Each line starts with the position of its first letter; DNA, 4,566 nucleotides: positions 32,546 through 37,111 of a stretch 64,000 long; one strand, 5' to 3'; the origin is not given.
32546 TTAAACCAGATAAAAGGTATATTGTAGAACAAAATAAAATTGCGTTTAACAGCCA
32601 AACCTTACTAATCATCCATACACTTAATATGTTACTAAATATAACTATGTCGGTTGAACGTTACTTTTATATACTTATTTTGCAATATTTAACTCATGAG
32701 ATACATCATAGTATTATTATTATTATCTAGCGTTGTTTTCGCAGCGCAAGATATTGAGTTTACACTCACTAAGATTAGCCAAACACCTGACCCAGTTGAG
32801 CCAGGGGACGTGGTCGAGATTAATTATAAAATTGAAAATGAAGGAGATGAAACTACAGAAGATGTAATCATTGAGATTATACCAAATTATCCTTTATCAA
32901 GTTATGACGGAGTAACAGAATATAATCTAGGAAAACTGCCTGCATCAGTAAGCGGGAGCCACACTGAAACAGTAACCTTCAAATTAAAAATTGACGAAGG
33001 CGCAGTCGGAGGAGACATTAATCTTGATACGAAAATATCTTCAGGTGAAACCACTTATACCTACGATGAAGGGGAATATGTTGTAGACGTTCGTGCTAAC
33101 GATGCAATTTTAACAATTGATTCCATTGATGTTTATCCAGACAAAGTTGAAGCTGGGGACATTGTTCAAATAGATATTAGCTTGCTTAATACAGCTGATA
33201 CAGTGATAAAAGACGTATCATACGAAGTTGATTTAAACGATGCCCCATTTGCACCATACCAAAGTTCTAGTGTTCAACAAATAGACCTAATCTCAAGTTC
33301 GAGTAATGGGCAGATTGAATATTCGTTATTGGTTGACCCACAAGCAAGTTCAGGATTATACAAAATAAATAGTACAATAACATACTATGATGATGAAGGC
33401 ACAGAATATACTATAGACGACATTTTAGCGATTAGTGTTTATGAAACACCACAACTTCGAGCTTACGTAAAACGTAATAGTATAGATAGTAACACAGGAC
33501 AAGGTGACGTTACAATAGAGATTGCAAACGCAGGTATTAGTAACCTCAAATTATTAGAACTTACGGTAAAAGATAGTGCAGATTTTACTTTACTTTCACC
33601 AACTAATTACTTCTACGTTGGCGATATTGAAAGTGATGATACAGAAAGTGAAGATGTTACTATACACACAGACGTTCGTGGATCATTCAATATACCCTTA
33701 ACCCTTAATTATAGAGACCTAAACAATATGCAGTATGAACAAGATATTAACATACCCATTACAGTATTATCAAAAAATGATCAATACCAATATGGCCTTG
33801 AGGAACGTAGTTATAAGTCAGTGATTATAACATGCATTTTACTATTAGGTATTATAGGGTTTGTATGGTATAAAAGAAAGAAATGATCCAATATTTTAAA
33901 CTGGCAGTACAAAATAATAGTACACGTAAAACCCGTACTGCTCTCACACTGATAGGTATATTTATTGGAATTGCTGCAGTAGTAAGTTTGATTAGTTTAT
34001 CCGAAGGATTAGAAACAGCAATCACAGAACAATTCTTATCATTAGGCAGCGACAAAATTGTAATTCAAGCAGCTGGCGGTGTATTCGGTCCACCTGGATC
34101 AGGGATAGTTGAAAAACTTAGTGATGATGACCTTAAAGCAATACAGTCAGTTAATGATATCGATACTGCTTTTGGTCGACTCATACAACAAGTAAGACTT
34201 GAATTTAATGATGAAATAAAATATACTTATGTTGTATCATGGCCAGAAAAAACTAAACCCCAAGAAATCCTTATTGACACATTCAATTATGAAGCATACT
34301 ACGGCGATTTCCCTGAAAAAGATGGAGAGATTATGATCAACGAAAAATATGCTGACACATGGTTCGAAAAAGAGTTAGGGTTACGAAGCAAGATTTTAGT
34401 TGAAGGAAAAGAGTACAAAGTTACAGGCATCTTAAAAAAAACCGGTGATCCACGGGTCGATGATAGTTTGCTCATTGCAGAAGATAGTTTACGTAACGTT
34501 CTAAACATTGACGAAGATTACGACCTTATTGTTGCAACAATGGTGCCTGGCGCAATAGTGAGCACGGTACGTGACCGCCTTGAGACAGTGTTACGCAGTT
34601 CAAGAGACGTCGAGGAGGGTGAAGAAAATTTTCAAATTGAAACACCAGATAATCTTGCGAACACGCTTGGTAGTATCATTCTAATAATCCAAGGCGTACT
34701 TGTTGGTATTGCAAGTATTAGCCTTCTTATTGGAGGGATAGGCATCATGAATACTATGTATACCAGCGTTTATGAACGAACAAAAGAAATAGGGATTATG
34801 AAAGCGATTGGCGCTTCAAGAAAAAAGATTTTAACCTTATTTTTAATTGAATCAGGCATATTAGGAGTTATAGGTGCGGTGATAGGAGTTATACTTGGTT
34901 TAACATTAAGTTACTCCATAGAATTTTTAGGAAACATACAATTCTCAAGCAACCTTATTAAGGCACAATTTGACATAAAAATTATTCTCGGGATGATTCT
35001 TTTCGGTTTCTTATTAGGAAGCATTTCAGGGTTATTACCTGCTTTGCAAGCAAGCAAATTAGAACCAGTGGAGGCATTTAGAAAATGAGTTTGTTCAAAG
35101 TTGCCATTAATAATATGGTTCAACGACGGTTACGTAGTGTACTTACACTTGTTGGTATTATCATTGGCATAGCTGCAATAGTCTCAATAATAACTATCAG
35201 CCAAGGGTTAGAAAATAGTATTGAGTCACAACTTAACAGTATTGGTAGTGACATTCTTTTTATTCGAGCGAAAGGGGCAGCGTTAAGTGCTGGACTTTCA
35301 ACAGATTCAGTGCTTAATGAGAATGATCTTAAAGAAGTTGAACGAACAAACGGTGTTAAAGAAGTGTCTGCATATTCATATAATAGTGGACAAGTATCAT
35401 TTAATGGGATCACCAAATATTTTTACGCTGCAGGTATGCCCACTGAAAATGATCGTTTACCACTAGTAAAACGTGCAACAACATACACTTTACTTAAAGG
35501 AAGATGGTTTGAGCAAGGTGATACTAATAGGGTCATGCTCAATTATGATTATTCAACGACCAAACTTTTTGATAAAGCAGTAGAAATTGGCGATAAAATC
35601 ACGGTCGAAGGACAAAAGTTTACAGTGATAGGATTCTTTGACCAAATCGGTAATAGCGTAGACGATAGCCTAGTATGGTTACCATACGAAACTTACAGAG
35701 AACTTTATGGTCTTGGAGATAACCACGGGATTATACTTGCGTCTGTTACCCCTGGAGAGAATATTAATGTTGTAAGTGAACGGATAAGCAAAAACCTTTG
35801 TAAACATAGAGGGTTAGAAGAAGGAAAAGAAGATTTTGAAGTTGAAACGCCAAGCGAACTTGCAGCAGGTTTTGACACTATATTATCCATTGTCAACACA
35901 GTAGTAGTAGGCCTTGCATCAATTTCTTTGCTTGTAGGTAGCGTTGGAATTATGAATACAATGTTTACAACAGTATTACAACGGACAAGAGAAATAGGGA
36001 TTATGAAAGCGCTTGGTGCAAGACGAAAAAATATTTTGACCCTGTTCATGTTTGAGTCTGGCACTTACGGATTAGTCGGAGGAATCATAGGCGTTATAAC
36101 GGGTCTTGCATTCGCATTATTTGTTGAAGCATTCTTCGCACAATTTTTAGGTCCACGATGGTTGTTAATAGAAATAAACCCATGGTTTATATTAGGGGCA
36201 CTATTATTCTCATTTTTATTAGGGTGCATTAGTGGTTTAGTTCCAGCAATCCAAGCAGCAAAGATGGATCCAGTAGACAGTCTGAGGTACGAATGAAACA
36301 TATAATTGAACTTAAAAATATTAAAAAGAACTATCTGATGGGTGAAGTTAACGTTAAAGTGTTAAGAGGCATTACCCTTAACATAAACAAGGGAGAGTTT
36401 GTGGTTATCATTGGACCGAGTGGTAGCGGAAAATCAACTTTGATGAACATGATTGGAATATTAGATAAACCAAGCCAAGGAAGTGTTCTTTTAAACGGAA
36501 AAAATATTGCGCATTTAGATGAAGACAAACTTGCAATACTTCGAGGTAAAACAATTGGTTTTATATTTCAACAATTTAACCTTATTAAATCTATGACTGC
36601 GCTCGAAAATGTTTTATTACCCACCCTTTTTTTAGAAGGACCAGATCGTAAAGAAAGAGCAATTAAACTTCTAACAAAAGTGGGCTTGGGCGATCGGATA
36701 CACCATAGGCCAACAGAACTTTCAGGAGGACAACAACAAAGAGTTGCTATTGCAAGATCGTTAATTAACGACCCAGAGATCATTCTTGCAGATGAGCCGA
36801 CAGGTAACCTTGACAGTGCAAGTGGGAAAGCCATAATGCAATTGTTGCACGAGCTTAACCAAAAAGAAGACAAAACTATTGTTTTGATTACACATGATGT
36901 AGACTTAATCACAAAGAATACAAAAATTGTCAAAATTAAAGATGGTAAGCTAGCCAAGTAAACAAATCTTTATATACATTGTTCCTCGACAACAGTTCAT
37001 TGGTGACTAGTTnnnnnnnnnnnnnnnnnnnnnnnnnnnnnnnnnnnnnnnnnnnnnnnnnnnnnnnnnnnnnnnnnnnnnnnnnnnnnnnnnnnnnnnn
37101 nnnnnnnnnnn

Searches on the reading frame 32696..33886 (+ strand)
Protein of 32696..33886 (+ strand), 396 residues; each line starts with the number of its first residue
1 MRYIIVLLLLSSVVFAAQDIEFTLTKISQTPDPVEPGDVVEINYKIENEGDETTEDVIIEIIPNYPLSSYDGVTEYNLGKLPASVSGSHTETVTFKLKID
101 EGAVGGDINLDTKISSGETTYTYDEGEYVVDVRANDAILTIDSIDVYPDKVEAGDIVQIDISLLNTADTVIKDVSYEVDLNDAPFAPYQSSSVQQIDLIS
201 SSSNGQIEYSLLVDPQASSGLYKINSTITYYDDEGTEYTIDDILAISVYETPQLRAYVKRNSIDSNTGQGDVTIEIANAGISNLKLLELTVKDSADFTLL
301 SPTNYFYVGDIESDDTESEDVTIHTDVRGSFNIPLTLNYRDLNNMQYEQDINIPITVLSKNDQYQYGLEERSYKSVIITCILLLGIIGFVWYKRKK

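Call 59: search_protein_families(library=pfam, proteins=[window:32696-33886:+], max_evalue=0.001)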
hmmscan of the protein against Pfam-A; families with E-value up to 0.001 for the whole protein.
window:32696-33886:+ (396 aa): 1 family
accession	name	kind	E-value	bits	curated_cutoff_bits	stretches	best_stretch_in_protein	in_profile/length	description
PF07705.17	CARDB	-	0.00043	20.9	22.7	0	26-108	7-77/101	CARDB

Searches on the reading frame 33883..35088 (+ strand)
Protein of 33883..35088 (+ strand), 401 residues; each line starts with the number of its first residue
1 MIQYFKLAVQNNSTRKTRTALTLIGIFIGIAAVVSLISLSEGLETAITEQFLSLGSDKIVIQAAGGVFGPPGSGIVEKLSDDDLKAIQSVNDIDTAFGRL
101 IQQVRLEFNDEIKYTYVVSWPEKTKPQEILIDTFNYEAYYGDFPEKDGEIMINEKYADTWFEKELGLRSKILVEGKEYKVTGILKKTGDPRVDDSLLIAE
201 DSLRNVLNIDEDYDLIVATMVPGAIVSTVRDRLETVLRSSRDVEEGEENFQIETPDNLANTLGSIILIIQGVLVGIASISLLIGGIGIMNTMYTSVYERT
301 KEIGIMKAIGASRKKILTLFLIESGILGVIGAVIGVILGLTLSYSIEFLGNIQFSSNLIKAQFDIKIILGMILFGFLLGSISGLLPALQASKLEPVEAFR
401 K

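Call 59: search_protein_families(library=pfam, proteins=[window:33883-35088:+], max_evalue=0.001)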
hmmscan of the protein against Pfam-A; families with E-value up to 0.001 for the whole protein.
window:33883-35088:+ (401 aa): 2 families
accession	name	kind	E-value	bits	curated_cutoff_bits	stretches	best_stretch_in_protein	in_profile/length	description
PF02687.27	FtsX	-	2.2e-23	83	25.5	1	276-395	3-120/120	FtsX-like permease C-terminal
PF12704.14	MacB_PCD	-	2.2e-19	71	27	1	19-235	1-206/207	MacB-like periplasmic core domain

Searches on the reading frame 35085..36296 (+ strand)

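Call 36: search_protein_families(library=pfam, proteins=[window:35085-36296:+], max_evalue=0.001)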
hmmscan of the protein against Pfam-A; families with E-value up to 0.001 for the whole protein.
window:35085-36296:+ (403 aa): 2 families
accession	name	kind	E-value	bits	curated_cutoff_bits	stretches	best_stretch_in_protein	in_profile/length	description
PF12704.14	MacB_PCD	-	2.3e-29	103.6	27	1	18-235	1-205/207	MacB-like periplasmic core domain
PF02687.27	FtsX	-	9.7e-21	74.5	25.5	1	277-396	3-120/120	FtsX-like permease C-terminal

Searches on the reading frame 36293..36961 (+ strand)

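Call 76: search_protein_families(library=pfam, proteins=[window:36293-36961:+], max_evalue=0.001)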
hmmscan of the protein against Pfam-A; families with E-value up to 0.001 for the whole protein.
window:36293-36961:+ (222 aa): 9 families
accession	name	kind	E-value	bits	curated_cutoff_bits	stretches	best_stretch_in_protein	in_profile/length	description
PF00005.33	ABC_tran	-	2.4e-36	125.8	25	1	24-170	1-136/137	ABC transporter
PF13304.12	AAA_21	-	3.9e-07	30.9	27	1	36-77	1-45/304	AAA domain, putative AbiEii toxin, Type IV TA system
PF02463.25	SMC_N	-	1.6e-06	28.2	40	1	34-216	24-212/220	RecF/RecN/SMC N terminal domain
PF13555.12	AAA_29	-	4e-05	23.7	27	1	25-52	13-40/61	P-loop containing region of AAA domain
PF13191.12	AAA_16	-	0.00017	22.5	32.6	1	33-190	23-161/167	AAA ATPase domain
PF25199.1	nSTAND_NTPase5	-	0.0002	21.6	34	0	32-54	39-61/145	Novel STAND NTPase 5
PF20720.3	nSTAND3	-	0.00055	20.1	27.2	0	31-54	14-37/155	Novel STAND NTPase 3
PF12846.13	AAA_10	-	0.00057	19.5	27.5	0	37-129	24-112/362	AAA-like domain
PF13476.12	AAA_23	-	0.00077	20.6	27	0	20-54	6-39/201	AAA domain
